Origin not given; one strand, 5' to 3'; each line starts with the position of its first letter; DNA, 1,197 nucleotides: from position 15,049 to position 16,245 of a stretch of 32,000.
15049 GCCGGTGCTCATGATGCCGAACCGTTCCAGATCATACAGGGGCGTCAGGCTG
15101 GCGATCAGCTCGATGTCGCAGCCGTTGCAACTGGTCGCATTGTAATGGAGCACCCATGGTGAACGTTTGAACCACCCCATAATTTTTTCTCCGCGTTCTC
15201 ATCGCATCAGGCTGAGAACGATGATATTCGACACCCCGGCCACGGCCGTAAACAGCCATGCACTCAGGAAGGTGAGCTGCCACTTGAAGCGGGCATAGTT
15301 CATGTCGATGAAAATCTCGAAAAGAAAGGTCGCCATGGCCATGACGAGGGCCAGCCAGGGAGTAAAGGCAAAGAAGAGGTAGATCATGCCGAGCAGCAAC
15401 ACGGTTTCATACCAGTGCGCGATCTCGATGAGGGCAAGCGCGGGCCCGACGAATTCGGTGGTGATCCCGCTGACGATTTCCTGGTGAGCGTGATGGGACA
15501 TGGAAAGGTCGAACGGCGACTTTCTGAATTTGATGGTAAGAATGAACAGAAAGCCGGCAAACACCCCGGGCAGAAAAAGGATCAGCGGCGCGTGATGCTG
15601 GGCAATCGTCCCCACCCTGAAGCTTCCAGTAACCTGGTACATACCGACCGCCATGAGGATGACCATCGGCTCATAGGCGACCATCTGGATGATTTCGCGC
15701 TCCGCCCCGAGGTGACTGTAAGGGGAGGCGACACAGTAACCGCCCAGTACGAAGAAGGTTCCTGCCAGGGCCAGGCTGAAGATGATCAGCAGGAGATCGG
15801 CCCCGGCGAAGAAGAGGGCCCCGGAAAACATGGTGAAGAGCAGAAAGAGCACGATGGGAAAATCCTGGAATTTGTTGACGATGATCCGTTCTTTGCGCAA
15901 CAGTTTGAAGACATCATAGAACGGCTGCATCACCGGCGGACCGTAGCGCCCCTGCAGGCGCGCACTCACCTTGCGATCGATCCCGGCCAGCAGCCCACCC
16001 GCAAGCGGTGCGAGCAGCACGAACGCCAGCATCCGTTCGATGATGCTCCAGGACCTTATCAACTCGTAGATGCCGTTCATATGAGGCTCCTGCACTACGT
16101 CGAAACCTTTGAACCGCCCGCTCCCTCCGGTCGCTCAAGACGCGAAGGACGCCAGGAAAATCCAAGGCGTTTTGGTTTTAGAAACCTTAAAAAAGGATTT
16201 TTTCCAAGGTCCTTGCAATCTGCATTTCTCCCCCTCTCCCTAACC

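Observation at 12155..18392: Ech/Mbh-type energy-converting hydrogenase operon lacking its [NiFe] large subunit (only a 52-codon DPCxxC stub remains), coupled to an aldehyde:ferredoxin oxidoreductase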

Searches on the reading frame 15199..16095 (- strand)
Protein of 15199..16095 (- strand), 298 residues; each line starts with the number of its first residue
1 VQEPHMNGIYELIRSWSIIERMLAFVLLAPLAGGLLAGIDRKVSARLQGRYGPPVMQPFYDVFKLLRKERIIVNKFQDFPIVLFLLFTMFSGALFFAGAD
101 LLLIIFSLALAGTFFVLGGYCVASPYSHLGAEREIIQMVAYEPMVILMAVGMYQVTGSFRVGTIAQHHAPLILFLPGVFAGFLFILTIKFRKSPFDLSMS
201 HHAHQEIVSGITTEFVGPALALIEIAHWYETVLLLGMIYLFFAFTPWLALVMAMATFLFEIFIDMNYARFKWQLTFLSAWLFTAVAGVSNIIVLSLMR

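Call 6: search_protein_families(library=pfam, proteins=[window:15199-16095:-], max_evalue=0.1)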
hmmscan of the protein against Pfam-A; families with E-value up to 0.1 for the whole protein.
window:15199-16095:- (298 aa): 1 family
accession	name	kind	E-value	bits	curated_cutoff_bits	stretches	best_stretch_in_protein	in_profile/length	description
PF00146.26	NADHdh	-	4.6e-39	135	27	1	24-293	5-296/298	NADH dehydrogenase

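Call 7: search_protein_families(library=ncbifam, proteins=[window:15199-16095:-], max_evalue=0.1)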
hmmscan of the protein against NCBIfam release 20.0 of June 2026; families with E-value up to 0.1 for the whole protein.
window:15199-16095:- (298 aa): 6 families
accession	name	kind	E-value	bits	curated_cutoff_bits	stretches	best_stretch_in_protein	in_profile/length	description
NF004741.0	PRK06076.1-2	equivalog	4.9e-19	68.7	305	1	14-278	16-313/337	NADH-quinone oxidoreductase subunit NuoH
NF004745.0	PRK06076.1-6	equivalog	7.8e-12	45.1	450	1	20-262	17-281/341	NADH-quinone oxidoreductase subunit NuoH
NF040610.1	F420_dehyd_FpoH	exception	8.3e-12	45.1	475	1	18-272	10-291/339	F420H2 dehydrogenase subunit FpoH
NF004740.0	PRK06076.1-1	equivalog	1.1e-10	41.6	399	1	19-259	15-271/325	NADH-quinone oxidoreductase subunit NuoH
NF004743.0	PRK06076.1-4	equivalog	1.3e-10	40.8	494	1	104-234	132-259/433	NADH-quinone oxidoreductase subunit NuoH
NF004742.0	PRK06076.1-3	equivalog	4.8e-07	29.3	531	1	15-256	22-290/356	NADH-quinone oxidoreductase subunit NuoH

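Call 58: list_cluster_members(proteins=[P0001, window:15199-16080:-, window:14737-15180:-, window:14116-14490:-, window:12155-14032:-])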
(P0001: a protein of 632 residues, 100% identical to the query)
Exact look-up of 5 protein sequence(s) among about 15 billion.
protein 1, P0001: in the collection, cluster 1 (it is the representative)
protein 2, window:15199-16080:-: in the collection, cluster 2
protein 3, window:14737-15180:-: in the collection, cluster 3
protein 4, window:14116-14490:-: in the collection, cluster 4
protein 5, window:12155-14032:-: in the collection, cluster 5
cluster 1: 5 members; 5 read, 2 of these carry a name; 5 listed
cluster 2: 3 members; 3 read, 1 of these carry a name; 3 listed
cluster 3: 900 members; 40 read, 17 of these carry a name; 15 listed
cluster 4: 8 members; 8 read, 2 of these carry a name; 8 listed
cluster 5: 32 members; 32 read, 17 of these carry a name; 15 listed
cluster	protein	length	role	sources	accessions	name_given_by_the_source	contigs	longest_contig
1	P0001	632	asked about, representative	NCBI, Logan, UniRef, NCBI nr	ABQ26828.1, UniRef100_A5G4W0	ech hydrogenase subunit A [Geotalea uraniireducens Rf4] | Ech hydrogenase subunit A n=2 Tax=Geotalea uraniireducens TaxID=351604 RepID=A5G4W0_GEOUR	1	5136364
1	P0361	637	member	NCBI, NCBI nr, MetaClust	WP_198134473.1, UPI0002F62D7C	NADH-quinone oxidoreductase subunit 5 family protein [Geotalea uraniireducens] | NADH-quinone oxidoreductase subunit L [Geotalea uraniireducens] | status=active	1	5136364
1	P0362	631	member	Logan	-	-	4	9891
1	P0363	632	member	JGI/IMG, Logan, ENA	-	-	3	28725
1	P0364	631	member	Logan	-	-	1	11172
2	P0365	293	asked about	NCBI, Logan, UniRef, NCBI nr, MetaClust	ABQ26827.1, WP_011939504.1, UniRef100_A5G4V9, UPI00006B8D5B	NADH-quinone oxidoreductase subunit H [Geotalea uraniireducens] | Ech hydrogenase subunit B n=1 Tax=Geotalea uraniireducens (strain Rf4) TaxID=351605 ... | status=active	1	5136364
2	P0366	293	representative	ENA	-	-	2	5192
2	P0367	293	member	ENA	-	-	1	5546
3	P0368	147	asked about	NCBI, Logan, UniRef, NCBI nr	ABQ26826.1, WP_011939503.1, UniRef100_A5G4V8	NADH-quinone oxidoreductase subunit B family protein [Geotalea uraniireducens] | Ech hydrogenase subunit C n=1 Tax=Geotalea uraniireducens (strain Rf4) TaxID=351605 ... | NADH-quinone oxidoreductase subunit NuoB [Geotalea uraniireducens]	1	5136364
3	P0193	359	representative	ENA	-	-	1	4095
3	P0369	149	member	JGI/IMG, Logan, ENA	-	Ni,Fe-hydrogenase III small subunit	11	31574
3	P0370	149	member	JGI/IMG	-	ech hydrogenase subunit C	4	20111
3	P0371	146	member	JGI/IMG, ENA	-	Ni,Fe-hydrogenase III small subunit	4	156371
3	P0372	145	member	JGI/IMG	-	ech hydrogenase subunit C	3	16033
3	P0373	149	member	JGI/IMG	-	Ni,Fe-hydrogenase III small subunit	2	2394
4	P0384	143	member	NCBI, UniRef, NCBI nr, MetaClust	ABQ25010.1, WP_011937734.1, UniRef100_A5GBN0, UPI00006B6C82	4Fe-4S binding protein [Geotalea uraniireducens] | 4Fe-4S ferredoxin, iron-sulfur binding domain protein n=1 Tax=Geotalea uraniireducens ... | status=active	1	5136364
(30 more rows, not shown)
